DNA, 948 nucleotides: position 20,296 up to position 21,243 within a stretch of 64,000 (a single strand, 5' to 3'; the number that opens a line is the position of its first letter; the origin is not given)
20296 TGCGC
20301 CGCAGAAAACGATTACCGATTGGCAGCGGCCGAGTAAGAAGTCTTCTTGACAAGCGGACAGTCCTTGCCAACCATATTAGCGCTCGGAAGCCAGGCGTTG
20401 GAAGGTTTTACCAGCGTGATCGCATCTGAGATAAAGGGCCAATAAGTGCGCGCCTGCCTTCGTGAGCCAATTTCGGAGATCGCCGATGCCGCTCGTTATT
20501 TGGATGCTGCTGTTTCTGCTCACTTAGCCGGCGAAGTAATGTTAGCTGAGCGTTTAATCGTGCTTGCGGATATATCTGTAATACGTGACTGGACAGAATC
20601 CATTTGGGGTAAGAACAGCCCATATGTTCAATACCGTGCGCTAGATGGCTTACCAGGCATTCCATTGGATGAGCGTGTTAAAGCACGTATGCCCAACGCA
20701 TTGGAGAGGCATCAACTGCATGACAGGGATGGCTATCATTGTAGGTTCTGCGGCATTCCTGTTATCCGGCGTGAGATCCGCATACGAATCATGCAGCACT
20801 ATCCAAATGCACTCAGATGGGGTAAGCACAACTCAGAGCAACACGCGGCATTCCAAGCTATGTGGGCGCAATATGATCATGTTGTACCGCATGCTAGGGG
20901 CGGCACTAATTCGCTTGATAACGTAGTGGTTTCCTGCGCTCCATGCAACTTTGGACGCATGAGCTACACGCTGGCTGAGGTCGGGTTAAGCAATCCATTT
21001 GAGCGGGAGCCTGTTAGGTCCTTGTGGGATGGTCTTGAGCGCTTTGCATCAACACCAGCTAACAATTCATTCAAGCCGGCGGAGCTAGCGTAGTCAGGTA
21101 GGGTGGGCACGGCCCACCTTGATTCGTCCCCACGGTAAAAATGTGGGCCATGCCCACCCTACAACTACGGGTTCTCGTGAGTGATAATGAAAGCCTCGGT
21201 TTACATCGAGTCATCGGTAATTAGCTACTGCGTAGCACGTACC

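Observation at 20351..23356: Lower-GC insertion directly after glmU, in the slot normally taken by glmS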

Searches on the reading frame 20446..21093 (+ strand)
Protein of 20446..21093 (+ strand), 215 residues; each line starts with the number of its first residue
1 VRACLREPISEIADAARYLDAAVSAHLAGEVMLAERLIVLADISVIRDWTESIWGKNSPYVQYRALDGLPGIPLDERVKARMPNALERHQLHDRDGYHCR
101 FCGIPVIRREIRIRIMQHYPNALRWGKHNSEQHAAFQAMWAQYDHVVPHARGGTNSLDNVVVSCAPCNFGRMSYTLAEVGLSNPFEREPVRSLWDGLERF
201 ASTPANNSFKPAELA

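Call 3: search_protein_families(library=pfam, proteins=[window:20446-21093:+], max_evalue=0.01)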
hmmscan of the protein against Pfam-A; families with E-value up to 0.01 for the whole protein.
window:20446-21093:+ (215 aa): 2 families
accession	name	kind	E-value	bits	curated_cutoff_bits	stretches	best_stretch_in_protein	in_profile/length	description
PF14279.12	HNH_5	-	1.6e-06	28.4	27.5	1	142-168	14-40/56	HNH endonuclease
PF01844.29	HNH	-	3.3e-06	27.6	21.4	1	142-168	15-41/47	HNH endonuclease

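Call 4: search_protein_families(library=padloc, proteins=[window:20446-21093:+], max_evalue=0.1)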
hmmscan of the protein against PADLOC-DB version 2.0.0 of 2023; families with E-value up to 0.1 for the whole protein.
window:20446-21093:+ (215 aa): 1 family
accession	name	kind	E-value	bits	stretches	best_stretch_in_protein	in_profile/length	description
PDLC00337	PtuB1|PtuB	-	0.048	11.5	1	144-194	75-127/216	Unknown function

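Call 16: search_protein_families(library=ncbifam, proteins=[window:20446-21093:+], max_evalue=0.1)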
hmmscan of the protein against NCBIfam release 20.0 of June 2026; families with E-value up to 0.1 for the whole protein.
window:20446-21093:+ (215 aa): 2 families
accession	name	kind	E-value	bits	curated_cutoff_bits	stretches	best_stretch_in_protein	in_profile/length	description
NF040563.1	guided_IscB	equivalog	2.2e-05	23.8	175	1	141-170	205-234/314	RNA-guided endonuclease IscB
NF049971.1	CRISPR_Cas9d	exception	0.00029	19.6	375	1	142-168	564-590/986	type II CRISPR RNA-guided endonuclease Cas9d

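Call 39: find_homologous_proteins(query=window:20446-21093:+, max_evalue=0.001)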
Query window:20446-21093:+ (215 aa): 1882 proteins with E <= 0.001 among 2683 candidates; the best 120 are listed.
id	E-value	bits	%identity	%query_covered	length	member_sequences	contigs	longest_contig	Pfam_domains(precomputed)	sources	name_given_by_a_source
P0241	8.1e-145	498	100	100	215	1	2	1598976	PF01844.30,PF14279.13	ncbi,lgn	ncbi:MAG: HNH endonuclease signature motif containing protein [Candidatus Competibacteraceae bacteri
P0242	1.4e-93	331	73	93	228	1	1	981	PF01844.30,PF14279.13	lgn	-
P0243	3.7e-93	329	72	93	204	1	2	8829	PF01844.30,PF14279.13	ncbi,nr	ncbi:MAG: HNH endonuclease [Candidatus Dadabacteria bacterium]|nr:MAG: HNH endonuclease [Candidatus 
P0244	4.4e-93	329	69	93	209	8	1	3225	PF14279.13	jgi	-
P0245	4.6e-92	326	71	93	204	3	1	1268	PF01844.30,PF14279.13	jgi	jgi:5-methylcytosine-specific restriction endonuclease McrA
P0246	1.3e-91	324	69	93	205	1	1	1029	PF01844.30,PF14279.13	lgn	-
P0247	6.1e-91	322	68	93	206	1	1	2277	PF01844.30,PF14279.13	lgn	-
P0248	1.0e-90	321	66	93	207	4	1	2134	PF01844.30,PF14279.13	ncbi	-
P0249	3.5e-90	319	69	93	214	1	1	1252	PF14279.13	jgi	jgi:hypothetical protein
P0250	4.2e-90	319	70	93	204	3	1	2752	PF14279.13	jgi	-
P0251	4.9e-90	319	69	93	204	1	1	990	PF14279.13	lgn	-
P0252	5.7e-90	319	69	93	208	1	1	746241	PF14279.13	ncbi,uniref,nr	ncbi:HNH endonuclease [Trichocoleus sp. FACHB-262]|uniref:HNH endonuclease n=1 Tax=Trichocoleus sp. 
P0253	5.9e-90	319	69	93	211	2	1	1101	PF01844.30,PF14279.13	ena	-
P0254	7.3e-90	318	68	93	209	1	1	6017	PF14279.13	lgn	-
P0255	8.9e-90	318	68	93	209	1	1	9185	PF14279.13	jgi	jgi:hypothetical protein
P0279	1.1e-87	311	66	93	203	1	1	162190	PF01844.30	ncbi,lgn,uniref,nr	ncbi:HNH endonuclease [Ralstonia insidiosa]|uniref:HNH endonuclease n=1 Tax=Ralstonia insidiosa TaxI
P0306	6.6e-86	306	64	93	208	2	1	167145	PF13395.13,PF14279.13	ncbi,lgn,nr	ncbi:HNH endonuclease [Thioalbus denitrificans]|nr:HNH endonuclease domain-containing protein [Thioa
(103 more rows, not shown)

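Call 40: find_encoding_contigs(protein=P0241, flank=10000, max_places=3)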
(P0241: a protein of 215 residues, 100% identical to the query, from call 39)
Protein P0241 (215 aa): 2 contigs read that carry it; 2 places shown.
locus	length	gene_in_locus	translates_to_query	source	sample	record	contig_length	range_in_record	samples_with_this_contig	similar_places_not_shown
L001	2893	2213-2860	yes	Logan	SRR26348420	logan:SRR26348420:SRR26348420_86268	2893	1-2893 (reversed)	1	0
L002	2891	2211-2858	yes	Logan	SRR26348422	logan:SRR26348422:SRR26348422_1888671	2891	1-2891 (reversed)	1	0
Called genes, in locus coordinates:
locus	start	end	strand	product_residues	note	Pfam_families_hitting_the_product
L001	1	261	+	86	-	?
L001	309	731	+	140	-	PF02823:ATP-synt_DE_N, PF00401:ATP-synt_DE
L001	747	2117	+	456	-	PF00483:NTP_transferase, PF01128:IspD, PF02348:CTP_transf_3 (faint), PF12804:NTP_transf_3, PF25084:LbH_EIF2B (weak), PF25087:GMPPB_C (faint), PF00132:Hexapep, PF14602:Hexapep_2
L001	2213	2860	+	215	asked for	PF01844:HNH (weak), PF14279:HNH_5 (weak)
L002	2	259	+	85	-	?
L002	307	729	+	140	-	PF02823:ATP-synt_DE_N, PF00401:ATP-synt_DE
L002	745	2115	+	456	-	PF00483:NTP_transferase, PF01128:IspD, PF02348:CTP_transf_3 (faint), PF12804:NTP_transf_3, PF25084:LbH_EIF2B (weak), PF25087:GMPPB_C (faint), PF00132:Hexapep, PF14602:Hexapep_2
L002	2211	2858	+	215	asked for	PF01844:HNH (weak), PF14279:HNH_5 (weak)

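Call 41: find_encoding_contigs(protein=P0279, flank=5000, max_places=2)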
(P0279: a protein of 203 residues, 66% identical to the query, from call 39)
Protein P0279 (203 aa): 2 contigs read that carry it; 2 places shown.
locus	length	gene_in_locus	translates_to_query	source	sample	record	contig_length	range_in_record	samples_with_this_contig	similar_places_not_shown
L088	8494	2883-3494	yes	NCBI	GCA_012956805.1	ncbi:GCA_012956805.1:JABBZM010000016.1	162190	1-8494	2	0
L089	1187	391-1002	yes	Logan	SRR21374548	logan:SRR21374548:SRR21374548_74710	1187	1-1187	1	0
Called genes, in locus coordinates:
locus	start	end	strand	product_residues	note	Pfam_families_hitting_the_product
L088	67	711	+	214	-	-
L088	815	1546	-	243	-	-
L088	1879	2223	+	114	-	-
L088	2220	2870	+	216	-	-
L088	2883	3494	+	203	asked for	PF01844:HNH (weak)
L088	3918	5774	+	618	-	PF13356:Arm-DNA-bind_3, PF22022:Phage_int_M, PF00589:Phage_integrase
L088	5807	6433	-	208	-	PF03466:LysR_substrate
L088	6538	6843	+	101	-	PF13560:HTH_31, PF01381:HTH_3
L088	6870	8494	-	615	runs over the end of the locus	PF07514:TraI_2, PF07515:TraI_2_C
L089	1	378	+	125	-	?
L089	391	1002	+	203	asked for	PF01844:HNH (weak)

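Call 42: find_encoding_contigs(protein=P0306, flank=5000, max_places=2)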
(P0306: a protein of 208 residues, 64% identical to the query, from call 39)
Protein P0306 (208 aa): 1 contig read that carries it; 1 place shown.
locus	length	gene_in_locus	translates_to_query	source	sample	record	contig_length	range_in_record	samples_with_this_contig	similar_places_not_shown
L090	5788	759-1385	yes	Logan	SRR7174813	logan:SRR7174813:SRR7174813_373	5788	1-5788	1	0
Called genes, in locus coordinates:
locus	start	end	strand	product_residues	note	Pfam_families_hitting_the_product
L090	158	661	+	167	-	-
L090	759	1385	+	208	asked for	PF14279:HNH_5 (faint), PF13395:HNH_4 (faint)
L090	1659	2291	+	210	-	PF01810:LysE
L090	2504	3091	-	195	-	PF19489:SLT_4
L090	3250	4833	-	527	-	PF01636:APH (weak), PF13671:AAA_33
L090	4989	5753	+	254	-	PF13852:DUF4197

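Call 43: search_protein_families(library=padloc, proteins=[L088:2220-2870:+, L088:1879-2223:+, L090:158-661:+, L088:2883-3494:+], max_evalue=0.01)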
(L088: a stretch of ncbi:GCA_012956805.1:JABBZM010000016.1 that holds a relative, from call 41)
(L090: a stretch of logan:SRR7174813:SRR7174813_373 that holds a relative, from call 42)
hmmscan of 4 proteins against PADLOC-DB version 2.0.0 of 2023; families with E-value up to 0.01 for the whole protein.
L088:2220-2870:+ (216 aa): 0 families

L088:1879-2223:+ (114 aa): 0 families

L090:158-661:+ (167 aa): 0 families

L088:2883-3494:+ (203 aa): 0 families

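Call 44: search_protein_families(library=pfam, proteins=[L088:2220-2870:+, L088:1879-2223:+, L090:158-661:+], max_evalue=0.1)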
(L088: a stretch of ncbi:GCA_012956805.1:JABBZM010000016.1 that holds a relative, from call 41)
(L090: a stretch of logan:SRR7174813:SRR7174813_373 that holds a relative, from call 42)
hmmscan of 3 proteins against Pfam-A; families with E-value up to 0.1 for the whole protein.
L088:2220-2870:+ (216 aa): 0 families

L088:1879-2223:+ (114 aa): 2 families
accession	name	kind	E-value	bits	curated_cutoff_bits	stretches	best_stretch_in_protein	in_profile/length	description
PF07331.16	TctB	-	0.0071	17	29.1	1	28-106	58-127/137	Tripartite tricarboxylate transporter TctB family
PF11833.13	CPP1-like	-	0.018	15.1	28.4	0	66-111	117-162/196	Protein CHAPERONE-LIKE PROTEIN OF POR1-like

L090:158-661:+ (167 aa): 0 families

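Call 64: search_solved_structures(query=A3, max_evalue=0.1)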
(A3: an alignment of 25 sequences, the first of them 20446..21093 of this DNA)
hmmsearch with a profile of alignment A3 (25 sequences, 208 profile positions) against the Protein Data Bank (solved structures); distinct sequences matched with E-value up to 0.1: 6.
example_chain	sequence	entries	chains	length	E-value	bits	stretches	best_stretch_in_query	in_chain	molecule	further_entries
8d2k_A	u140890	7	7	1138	0.0042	19.9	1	150-178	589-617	CRISPR-associated endonuclease, Csn1 family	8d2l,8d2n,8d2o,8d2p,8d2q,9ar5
4h9d_A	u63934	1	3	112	0.02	17.7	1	149-182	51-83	HNH endonuclease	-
6me0_C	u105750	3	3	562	0.022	17.6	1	144-175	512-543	Maturase reverse transcriptase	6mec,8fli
8zq9_B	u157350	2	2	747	0.068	16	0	150-188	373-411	a protein | HNH nuclease domain-containing protein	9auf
8w2z_A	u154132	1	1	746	0.069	16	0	150-188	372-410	HNH nuclease domain-containing protein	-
8w2s_A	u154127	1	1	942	0.093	15.5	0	150-188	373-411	HNH nuclease domain-containing protein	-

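Call 68: search_dna_similar(query=window:20446-21093:+, collection=plasmids, mode=protein, max_rows=12)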
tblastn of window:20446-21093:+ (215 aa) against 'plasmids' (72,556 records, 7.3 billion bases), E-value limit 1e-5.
Records with a match: 5; places in all: 5; records where one place covers at least 80% of the query: 1.
Best place of each record, by identity: <60% 5.
By first word of the organism name: Rhodococcus 3; Novosphingobium 1; Curtobacterium 1.
By predicted mobility (MOB-suite, as given by PLSDB): non-mobilizable 3; conjugative 1; mobilizable 1.
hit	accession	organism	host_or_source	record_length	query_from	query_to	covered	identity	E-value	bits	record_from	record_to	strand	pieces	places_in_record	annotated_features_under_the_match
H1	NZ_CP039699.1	Novosphingobium sp. EMRT-2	cell,freshwater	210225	1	204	95%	46.0%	2e-49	179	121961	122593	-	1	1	HNH endonuclease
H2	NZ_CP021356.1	Rhodococcus oxybenzonivorans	river sediment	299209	87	211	58%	32.0%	5e-8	60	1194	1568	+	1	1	HNH endonuclease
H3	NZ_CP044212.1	Rhodococcus ruber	cell culture,landfill cover soil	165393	86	200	53%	32.2%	5e-8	60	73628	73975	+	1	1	HNH endonuclease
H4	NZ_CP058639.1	Rhodococcus sp. ZPP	cell culture,soil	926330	91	197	50%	31.8%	2e-7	58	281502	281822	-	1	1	HNH endonuclease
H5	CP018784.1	Curtobacterium pusillum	Zea mays,cell culture,root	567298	144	205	29%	46.0%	6e-7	57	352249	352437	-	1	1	record has no annotation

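Call 71: predict_structure(alignment_id=A3)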
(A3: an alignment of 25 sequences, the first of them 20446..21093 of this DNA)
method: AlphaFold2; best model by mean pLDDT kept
length: 215 residues; sequences in the alignment: 25
mean_pLDDT: 82.9   pTM: 0.81
mean pLDDT of the five models: 82.9, 77.4, 75.4, 65.4, 55.1
residues with pLDDT >= 90: 87; 70-90: 88; 50-70: 32; < 50: 8
segments of 3 or more residues with pLDDT < 50: 210-215
pLDDT, mean of each block of 10 residues (from residue 1): 85 95 94 97 96 87 60 61 85 87 90 92 90 94 82 80 90 81 79 74 60 40
secondary structure, 60 per line:
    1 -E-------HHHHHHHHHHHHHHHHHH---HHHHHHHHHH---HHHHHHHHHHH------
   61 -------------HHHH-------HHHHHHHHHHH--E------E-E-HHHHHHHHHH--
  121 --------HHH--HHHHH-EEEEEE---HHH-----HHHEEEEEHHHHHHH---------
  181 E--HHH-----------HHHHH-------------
elements in order: H10-27 H31-40 H44-54 H74-77 H85-95 H109-118 H134-138 E140-145 E160-164 H165-171 H198-202

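Call 75: fold_search(model_id=the predicted structure, library=pdb)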
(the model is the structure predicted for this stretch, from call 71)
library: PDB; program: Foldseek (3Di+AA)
matches with E <= 10: 93; with E <= 0.001: 0
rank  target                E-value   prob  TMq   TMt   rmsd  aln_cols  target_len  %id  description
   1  6ghc_A                8.7e-02  0.85  0.26  0.21   8.7       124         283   15  Modification dependent EcoKMcrA restriction endonuclease (released 2018-08-08)
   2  8d2k_A                9.8e-02  0.38  0.24  0.05  17.5       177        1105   16  Structure of Acidothermus cellulolyticus Cas9 ternary complex (Cleavage Intermediate 2) (released 2023-12-20)
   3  6ghc_B                1.6e-01  0.72  0.26  0.20   9.0       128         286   15  Modification dependent EcoKMcrA restriction endonuclease (released 2018-08-08)
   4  9k32_A                1.6e-01  0.33  0.24  0.07  20.2       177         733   16  Cryo-EM structure of the NbaCas9-guide RNA-target DNA complex (released 2026-02-04)
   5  9ar4_A                1.8e-01  0.28  0.26  0.06  19.5       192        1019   17  CryoEM structure of ThermoCas9 in post-cleavage state bound with the DNA containing NNNNCCA PAM (released 2025-02-26)
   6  5vgb_A                1.9e-01  0.77  0.26  0.39   9.8       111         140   14  Crystal structure of NmeCas9 HNH domain bound to anti-CRISPR AcrIIC1 (released 2017-08-30)
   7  9j1z_A                2.0e-01  0.75  0.27  0.40  12.0       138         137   10  Crystal structure of Nme1Cas9 HNH domain bound to anti-CRISPR AcrIIC1Nme1ST (released 2026-03-04)
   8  9lgi_A                2.8e-01  0.80  0.27  0.09  11.3       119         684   18  Cryo-EM structure of a type II-D CRISPR-Cas9 in complex with single-guided RNA and double-stranded DNA (released 2025-08-20)
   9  8d2q_A                2.8e-01  0.54  0.27  0.07  11.2       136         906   20  Structure of Acidothermus cellulolyticus Cas9 ternary complex (Post-cleavage 1) (released 2023-12-20)
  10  9j1y_A                3.0e-01  0.54  0.26  0.38  14.9       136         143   14  Crystal structure of Nme1Cas9 HNH domain bound to anti-CRISPR AcrIIC1Boe. (released 2026-03-04)
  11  8fm1_J                3.1e-01  0.44  0.24  0.16   9.2       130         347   14  Structure of CBASS Cap5 from Pseudomonas syringae in the absence of a ligand (apo form dimer) (released 2024-02-07)
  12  8f43                  3.3e-01  0.69  0.27  0.50   6.0       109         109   14  HNH Nuclease Domain from G. stearothermophilus Cas9, K597A mutant (released 2022-12-21)
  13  4oge                  3.3e-01  0.25  0.27  0.07  23.5       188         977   16  Crystal structure of the Type II-C Cas9 enzyme from Actinomyces naeslundii (released 2014-02-12)
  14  4h9d_A                3.5e-01  0.60  0.27  0.54   7.0       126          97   21  Crystal Structure of Mn-dependent Gme HNH nicking endonuclease from Geobacter metallireducens GS-15, Northeast Structu (released 2012-10-10)
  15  8fm1_A                3.5e-01  0.44  0.23  0.15   8.9       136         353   17  Structure of CBASS Cap5 from Pseudomonas syringae in the absence of a ligand (apo form dimer) (released 2024-02-07)
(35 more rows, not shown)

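Call 89: get_annotated_region(hit=H1, flank=4000)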
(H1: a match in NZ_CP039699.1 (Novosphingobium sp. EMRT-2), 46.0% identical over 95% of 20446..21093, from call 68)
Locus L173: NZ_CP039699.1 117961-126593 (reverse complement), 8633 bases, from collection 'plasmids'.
description: Novosphingobium sp. EMRT-2 plasmid pABRDHK234, complete sequence
organism: Novosphingobium sp. EMRT-2 (NCBI taxid 2571749)
taxonomy: Bacteria; Pseudomonadota; Alphaproteobacteria; Sphingomonadales; Sphingomonadaceae; Novosphingobium; Novosphingobium sp. EMRT-2
host: -; source: cell,freshwater; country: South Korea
typing (MOB-suite, as given by PLSDB): non-mobilizable
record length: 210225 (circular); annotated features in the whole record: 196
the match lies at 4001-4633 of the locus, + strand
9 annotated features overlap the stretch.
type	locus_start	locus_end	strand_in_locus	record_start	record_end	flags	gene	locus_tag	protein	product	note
CDS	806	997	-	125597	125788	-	-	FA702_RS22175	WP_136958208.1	hypothetical protein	-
CDS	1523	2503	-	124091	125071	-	-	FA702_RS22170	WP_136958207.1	DUF2493 domain-containing protein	-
CDS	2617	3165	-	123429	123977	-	-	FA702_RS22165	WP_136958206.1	DUF736 family protein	-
CDS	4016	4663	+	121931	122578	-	-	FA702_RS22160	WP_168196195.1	HNH endonuclease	-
CDS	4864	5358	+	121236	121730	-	-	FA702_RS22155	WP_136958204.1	hypothetical protein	-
CDS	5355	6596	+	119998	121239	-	-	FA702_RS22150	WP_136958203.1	DUF1173 domain-containing protein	-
CDS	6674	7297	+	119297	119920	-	-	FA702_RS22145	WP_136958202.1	plasmid pRiA4b ORF-3 family protein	-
CDS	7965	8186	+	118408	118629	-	-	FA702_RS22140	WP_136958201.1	hypothetical protein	-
CDS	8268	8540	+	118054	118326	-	-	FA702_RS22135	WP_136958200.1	DUF3761 domain-containing protein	-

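Call 90: find_encoding_contigs(protein=P0252, flank=4000, max_places=2)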
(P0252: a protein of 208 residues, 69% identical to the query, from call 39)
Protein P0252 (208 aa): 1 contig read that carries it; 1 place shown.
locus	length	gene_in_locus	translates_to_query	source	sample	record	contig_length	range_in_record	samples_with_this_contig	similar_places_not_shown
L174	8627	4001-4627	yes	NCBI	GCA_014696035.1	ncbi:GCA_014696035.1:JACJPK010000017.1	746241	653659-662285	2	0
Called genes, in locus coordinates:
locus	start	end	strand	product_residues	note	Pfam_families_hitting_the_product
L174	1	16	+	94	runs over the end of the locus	PF00708:Acylphosphatase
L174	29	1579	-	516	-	PF01019:G_glu_transpept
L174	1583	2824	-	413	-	PF00440:TetR_N, PF00589:Phage_integrase (weak)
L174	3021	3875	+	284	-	PF00487:FA_desaturase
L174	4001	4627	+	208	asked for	PF14279:HNH_5 (weak)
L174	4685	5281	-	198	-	PF04471:Mrr_cat, PF10356:RRG7 (faint), PF22722:NA-iREase1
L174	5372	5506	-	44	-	-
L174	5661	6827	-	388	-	PF00155:Aminotran_1_2, PF01041:DegT_DnrJ_EryC1, PF00266:Aminotran_5 (weak), PF01053:Cys_Met_Meta_PP (weak)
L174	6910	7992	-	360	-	PF01791:DeoC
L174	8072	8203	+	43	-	-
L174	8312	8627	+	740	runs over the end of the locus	PF09364:XFP_N, PF02779:Transket_pyr (weak), PF03894:XFP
